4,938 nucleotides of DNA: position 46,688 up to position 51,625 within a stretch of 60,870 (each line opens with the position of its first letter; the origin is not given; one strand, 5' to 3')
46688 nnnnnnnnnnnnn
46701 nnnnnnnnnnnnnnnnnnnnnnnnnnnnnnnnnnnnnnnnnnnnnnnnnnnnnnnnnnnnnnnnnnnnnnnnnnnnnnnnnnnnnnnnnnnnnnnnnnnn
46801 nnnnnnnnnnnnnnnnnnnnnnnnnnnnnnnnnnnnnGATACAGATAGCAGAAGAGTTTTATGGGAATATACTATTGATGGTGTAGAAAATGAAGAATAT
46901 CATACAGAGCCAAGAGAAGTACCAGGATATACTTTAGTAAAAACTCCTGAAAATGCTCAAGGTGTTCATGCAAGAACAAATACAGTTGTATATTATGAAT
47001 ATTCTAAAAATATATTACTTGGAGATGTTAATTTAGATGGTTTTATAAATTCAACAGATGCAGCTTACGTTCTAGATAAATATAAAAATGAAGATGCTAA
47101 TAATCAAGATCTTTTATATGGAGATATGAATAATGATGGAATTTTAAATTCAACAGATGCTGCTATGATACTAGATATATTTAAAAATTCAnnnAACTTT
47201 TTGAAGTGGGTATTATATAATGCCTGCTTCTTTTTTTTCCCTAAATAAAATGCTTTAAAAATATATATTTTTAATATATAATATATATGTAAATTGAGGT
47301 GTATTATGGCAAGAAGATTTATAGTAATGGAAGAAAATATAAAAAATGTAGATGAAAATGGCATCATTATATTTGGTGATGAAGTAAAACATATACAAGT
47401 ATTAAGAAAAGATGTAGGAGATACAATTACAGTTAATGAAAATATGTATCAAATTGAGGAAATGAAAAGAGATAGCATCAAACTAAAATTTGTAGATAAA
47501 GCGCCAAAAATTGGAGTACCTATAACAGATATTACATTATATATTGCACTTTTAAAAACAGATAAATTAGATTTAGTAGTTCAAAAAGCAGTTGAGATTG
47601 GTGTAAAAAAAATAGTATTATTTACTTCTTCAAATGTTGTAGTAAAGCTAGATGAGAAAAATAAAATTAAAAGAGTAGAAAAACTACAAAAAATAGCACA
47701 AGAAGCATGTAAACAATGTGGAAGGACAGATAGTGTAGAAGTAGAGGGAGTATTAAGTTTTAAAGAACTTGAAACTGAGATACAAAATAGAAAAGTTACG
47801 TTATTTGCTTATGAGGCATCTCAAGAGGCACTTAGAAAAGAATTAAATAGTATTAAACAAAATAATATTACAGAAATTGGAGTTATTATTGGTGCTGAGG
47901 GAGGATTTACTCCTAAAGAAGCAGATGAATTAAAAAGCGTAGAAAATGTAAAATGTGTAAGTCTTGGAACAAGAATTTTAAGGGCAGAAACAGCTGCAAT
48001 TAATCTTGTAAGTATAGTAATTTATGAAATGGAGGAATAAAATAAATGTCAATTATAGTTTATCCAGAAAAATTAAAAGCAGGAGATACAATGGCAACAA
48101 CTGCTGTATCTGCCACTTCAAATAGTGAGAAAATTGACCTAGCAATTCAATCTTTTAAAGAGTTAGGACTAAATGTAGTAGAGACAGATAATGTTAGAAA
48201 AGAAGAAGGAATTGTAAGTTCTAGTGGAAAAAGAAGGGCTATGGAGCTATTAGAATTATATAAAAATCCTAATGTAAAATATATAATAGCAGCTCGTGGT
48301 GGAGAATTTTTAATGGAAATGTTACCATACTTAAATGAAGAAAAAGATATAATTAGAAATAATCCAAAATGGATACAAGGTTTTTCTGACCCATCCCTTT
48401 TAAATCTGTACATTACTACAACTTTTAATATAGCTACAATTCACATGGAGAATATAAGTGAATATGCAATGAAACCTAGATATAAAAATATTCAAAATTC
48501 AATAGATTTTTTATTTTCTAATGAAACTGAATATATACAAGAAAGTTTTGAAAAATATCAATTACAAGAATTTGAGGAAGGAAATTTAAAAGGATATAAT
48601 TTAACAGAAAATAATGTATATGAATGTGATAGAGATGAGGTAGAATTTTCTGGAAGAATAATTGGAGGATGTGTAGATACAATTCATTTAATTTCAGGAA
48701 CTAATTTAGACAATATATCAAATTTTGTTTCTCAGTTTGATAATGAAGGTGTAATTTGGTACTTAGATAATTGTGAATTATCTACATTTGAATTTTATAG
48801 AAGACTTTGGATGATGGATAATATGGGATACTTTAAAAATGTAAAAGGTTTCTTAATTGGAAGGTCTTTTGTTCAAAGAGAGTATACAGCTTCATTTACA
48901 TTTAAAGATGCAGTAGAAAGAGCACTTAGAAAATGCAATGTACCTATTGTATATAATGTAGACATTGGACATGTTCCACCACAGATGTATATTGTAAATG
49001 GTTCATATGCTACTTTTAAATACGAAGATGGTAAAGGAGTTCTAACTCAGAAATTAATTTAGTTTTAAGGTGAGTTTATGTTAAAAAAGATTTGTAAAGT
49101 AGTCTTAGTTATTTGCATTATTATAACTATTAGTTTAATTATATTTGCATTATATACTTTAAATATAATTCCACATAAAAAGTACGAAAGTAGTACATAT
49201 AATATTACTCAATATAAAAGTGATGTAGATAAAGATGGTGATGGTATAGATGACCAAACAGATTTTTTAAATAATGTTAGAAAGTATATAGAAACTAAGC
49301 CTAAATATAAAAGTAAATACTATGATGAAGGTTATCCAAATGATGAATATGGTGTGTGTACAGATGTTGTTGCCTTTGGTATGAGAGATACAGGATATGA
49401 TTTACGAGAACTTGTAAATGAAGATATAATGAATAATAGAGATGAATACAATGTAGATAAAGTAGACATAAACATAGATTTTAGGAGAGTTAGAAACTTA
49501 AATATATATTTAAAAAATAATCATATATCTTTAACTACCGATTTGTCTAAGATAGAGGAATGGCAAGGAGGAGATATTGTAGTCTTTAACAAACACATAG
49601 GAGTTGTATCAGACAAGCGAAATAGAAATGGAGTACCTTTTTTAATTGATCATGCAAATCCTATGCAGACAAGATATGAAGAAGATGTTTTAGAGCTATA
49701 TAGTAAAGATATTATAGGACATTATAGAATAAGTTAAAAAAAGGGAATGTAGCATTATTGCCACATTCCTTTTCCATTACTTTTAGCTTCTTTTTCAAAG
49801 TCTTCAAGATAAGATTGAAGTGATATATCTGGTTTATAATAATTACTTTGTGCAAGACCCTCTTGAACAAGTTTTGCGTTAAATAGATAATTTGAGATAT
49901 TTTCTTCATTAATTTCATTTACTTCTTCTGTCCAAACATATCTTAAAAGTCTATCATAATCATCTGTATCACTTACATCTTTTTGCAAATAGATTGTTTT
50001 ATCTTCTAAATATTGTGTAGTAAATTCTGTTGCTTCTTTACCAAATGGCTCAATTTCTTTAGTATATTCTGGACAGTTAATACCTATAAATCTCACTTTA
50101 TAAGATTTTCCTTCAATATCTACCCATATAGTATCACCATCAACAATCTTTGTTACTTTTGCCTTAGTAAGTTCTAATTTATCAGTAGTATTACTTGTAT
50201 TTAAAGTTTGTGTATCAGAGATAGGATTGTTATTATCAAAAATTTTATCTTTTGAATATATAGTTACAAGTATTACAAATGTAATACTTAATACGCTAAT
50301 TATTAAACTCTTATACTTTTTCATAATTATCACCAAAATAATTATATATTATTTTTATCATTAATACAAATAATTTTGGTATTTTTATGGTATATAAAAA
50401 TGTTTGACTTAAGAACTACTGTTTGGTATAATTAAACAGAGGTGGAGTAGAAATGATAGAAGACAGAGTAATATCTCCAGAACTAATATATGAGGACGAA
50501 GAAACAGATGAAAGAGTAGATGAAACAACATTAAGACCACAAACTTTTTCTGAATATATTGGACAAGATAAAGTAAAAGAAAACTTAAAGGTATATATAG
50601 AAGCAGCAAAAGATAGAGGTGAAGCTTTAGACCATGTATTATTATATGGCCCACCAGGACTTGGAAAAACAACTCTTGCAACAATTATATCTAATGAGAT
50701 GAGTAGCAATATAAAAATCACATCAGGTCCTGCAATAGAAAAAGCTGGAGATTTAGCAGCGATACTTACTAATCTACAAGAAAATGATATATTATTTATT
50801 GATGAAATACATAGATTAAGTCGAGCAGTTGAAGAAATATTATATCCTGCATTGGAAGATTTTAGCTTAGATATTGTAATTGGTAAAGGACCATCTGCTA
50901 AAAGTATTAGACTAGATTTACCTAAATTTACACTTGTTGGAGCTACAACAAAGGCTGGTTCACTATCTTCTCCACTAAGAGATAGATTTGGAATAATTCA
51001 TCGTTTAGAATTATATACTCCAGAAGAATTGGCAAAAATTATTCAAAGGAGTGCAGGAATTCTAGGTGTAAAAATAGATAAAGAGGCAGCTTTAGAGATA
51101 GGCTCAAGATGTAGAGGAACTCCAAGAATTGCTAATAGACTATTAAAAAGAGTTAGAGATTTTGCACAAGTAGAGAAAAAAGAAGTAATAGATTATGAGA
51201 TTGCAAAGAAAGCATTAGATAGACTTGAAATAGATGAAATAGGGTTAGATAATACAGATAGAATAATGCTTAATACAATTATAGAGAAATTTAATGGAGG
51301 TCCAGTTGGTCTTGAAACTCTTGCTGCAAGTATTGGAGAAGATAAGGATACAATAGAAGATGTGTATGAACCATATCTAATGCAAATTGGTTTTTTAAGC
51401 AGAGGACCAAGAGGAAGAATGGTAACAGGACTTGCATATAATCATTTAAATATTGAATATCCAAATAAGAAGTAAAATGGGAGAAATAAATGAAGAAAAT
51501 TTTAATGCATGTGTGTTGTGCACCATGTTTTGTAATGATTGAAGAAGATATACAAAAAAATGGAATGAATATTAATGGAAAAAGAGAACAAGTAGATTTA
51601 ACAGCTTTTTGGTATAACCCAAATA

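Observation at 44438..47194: MucBP-repeat protein ending in a type-I dockerin, encoded next to a giant anchored adhesin: possible cohesin-dockerin-assembled adhesion complex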

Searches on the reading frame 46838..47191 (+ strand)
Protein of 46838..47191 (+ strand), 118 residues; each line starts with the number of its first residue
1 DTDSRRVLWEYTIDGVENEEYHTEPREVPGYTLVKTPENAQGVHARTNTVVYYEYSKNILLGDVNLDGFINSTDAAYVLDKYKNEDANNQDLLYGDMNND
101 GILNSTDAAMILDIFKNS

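Call 16: search_solved_structures(query=window:46838-47191:+, max_evalue=1, show_alignments=3)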
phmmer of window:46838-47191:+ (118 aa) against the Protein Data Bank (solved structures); distinct sequences matched with E-value up to 1: 31.
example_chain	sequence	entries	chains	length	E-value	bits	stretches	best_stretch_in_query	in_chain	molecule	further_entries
1daq_A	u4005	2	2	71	0.00011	25.4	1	60-111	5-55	ENDOGLUCANASE SS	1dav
2mte_A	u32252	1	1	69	0.00012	25.3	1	60-111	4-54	Cellulose 1,4-beta-cellobiosidase (reducing end) CelS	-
2y3n_B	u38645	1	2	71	0.00018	24.7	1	60-115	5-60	CELLULOSOMAL FAMILY-48 PROCESSIVE GLYCOSIDE HYDROLASE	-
2kt7_A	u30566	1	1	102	0.001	22.3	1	17-63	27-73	Putative peptidoglycan bound protein (LPXTG motif)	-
4cj0_A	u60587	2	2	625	0.0015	21.7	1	76-111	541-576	ENDOGLUCANASE D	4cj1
1clc_A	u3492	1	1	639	0.0015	21.7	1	76-111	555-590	ENDOGLUCANASE CELD; EC: 3.2.1.4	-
4dh2_B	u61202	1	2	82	0.0042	20.3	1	59-109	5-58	Dockerin type 1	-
8ajy_B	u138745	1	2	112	0.0043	20.3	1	59-112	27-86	Dockerin from ScaH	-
4fl4_A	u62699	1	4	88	0.0071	19.6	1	61-111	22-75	Glycoside hydrolase family 9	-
6kg9_A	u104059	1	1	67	0.013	18.7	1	57-112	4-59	And cellulose-binding endoglucanase family 9 CelL ortholog dockerin domain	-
2ccl_B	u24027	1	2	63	0.017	18.4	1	59-111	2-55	ENDO-1,4-BETA-XYLANASE Y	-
9qf9_A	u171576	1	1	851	0.018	18.3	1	48-112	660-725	Ruminococcus bromii Amy16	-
1ohz_B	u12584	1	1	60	0.021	18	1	61-111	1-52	ENDO-1,4-BETA-XYLANASE Y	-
3ul4_B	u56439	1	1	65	0.023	17.9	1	59-110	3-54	Cellulosome enzyme, dockerin type I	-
2vn5_B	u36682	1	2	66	0.035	17.3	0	54-82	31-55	ENDOGLUCANASE A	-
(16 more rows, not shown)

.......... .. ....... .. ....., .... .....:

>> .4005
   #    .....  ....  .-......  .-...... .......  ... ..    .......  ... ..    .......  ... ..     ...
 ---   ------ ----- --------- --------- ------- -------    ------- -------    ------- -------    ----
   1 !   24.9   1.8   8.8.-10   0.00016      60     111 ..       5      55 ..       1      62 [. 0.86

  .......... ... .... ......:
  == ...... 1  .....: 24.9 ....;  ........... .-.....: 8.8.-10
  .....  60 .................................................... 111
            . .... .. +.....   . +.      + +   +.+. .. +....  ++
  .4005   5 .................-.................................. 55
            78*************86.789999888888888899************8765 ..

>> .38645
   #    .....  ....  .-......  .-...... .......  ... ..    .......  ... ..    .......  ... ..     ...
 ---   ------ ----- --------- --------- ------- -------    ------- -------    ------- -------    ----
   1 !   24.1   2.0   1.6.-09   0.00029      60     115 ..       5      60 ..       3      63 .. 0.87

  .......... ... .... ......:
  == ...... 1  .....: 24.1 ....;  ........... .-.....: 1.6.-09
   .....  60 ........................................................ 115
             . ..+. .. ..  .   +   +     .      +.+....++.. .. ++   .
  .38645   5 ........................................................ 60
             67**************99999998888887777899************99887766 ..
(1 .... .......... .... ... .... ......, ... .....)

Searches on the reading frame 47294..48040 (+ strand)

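Call 7: search_protein_families(library=pfam, proteins=[window:47294-48040:+], max_evalue=0.01)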
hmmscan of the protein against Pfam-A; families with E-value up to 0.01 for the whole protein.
window:47294-48040:+ (248 aa): 2 families
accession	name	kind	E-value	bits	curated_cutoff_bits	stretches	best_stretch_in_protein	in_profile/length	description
PF04452.19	Methyltrans_RNA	-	2.1e-47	161.2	23.9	1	79-242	6-164/165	RNA methyltransferase domain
PF01729.25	QRPTase_C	-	0.0011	19.1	23.1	1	121-236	56-166/169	Quinolinate phosphoribosyl transferase, C-terminal domain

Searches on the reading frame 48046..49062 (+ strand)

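Call 7: search_protein_families(library=pfam, proteins=[window:48046-49062:+], max_evalue=0.01)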
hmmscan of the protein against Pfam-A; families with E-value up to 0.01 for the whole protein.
window:48046-49062:+ (338 aa): 2 families
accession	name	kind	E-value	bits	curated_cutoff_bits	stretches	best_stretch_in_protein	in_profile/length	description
PF02016.21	Peptidase_S66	-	1.7e-24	86.8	25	1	20-133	5-120/121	LD-carboxypeptidase N-terminal domain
PF17676.7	Peptidase_S66C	-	4.8e-21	76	23.7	1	202-323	1-119/120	LD-carboxypeptidase C-terminal domain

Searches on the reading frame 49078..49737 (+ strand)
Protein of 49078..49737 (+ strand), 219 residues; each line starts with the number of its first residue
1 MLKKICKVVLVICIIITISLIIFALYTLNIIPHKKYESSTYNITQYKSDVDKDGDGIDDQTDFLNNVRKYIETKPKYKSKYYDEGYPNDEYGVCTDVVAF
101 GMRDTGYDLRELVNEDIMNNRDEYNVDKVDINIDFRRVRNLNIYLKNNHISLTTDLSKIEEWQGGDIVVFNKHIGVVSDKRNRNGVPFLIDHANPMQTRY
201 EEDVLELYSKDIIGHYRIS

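Call 7: search_protein_families(library=pfam, proteins=[window:49078-49737:+], max_evalue=0.01)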
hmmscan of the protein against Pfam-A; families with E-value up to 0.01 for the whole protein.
window:49078-49737:+ (219 aa): 1 family
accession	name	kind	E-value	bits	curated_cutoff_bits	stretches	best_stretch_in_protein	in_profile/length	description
PF06940.17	DUF1287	-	1.3e-42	145.8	25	1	65-217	2-162/163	Domain of unknown function (DUF1287)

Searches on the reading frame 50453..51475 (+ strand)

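Call 24: search_protein_families(library=pfam, proteins=[window:50453-51475:+], max_evalue=0.001)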
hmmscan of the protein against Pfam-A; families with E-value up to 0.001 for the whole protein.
window:50453-51475:+ (340 aa): 16 families
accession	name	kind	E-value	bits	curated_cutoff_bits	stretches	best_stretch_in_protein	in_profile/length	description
PF05496.18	RuvB_N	-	1.8e-83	278.5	27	1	27-185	1-159/159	Holliday junction DNA helicase RuvB P-loop domain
PF17864.7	AAA_lid_4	-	1.7e-33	114.6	27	1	188-261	1-74/74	RuvB AAA lid domain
PF05491.19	RuvB_C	-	1.5e-24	86.2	24.7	1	262-333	1-72/72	RuvB C-terminal winged helix domain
PF00004.35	AAA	-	4.3e-21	76.2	21.2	1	62-185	1-129/131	ATPase family associated with various cellular activities (AAA)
PF07728.20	AAA_5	-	1.2e-10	42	22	1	61-179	1-139/139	AAA domain (dynein-related subfamily)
PF01078.27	Mg_chelatase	-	3.2e-06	27.1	20.3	0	34-80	4-43/207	Magnesium chelatase, subunit ChlI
PF13173.12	AAA_14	-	2e-05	25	27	1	62-131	5-83/129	AAA domain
PF13191.12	AAA_16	-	2.2e-05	25.5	32.6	0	36-86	3-51/167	AAA ATPase domain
PF06068.19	TIP49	-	2.6e-05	24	23.8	1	32-90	23-81/347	TIP49 P-loop domain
PF05673.19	DUF815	-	3.2e-05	23.6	23.8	0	29-119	24-116/249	Protein of unknown function (DUF815)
PF20720.3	nSTAND3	-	4e-05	23.8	27.2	1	50-118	8-73/155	Novel STAND NTPase 3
PF14532.12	Sigma54_activ_2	-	0.00011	22.9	25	1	61-134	23-93/138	Sigma-54 interaction domain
PF00931.28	NB-ARC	-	0.00011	22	23.5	0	57-84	16-43/248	NB-ARC domain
PF00910.28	RNA_helicase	-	0.00018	22.3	21.5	1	62-123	1-62/105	RNA helicase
PF00308.24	Bac_DnaA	-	0.00026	21.7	23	0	31-86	6-61/162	Bacterial DnaA ATPAse domain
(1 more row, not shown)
